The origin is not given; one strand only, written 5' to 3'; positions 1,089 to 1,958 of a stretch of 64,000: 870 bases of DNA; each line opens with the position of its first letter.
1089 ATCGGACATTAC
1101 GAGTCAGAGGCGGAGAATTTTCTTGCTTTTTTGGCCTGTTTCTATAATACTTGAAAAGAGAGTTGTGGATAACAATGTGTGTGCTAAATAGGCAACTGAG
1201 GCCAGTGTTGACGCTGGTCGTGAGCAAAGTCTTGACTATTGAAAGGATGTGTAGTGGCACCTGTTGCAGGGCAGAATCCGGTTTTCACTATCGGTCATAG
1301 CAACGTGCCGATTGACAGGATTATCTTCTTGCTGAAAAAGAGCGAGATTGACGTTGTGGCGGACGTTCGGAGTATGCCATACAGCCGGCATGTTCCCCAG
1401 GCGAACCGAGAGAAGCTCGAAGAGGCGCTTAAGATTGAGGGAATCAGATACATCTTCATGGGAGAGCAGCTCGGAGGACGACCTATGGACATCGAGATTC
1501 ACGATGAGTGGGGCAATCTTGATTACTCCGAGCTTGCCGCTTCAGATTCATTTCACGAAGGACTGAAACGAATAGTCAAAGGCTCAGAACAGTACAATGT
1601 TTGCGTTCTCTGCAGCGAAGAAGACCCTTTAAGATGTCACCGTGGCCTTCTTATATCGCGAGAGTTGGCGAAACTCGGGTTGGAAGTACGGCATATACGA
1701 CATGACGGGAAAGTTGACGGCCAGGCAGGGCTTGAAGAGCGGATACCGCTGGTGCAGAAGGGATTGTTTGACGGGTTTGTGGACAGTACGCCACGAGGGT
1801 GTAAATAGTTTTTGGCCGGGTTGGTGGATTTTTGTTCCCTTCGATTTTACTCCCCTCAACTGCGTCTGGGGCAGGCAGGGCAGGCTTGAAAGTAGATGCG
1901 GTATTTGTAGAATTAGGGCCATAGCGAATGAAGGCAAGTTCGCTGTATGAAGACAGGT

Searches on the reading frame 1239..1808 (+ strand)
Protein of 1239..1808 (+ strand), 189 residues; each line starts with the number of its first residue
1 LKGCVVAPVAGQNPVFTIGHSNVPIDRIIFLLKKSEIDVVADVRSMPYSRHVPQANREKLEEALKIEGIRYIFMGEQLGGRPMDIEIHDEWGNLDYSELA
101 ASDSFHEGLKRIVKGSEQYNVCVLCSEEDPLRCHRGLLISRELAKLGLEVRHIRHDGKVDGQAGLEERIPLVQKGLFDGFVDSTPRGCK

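Call 3: search_protein_families(library=pfam, proteins=[window:1239-1808:+], max_evalue=1)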
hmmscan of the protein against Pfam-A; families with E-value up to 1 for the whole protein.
window:1239-1808:+ (189 aa): 2 families
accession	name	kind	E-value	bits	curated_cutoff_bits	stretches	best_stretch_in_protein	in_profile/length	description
PF04343.18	DUF488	-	2.3e-22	80.3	22.2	1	25-139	2-118/121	Domain of unknown function DUF488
PF22751.1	DUF488-N3a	-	0.0009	20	27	1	109-138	80-110/118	Active DUF488-N3 subclade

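Call 4: search_protein_families(library=padloc, proteins=[window:1239-1808:+], max_evalue=1)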
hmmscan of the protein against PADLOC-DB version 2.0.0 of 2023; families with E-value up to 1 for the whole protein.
window:1239-1808:+ (189 aa): 5 families
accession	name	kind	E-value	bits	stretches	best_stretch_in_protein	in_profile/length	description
PDLC04657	PDC-M45B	-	1e-56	189.8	1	13-169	4-159/204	-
PDLC04505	PDC-M19A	-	2.5e-10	38.3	1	12-144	148-282/294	-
PDLC04658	PDC-M45C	-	1.3e-07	29.5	1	15-139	3-129/145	-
PDLC04504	PDC-M19A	-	0.0016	15.9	1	12-138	88-217/234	-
PDLC05050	PDC-S60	-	0.037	10.2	1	38-81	221-267/906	-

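Call 7: search_protein_families(library=ncbifam, proteins=[window:1239-1808:+], max_evalue=1)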
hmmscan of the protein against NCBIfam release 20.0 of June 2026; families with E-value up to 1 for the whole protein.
window:1239-1808:+ (189 aa): 0 families
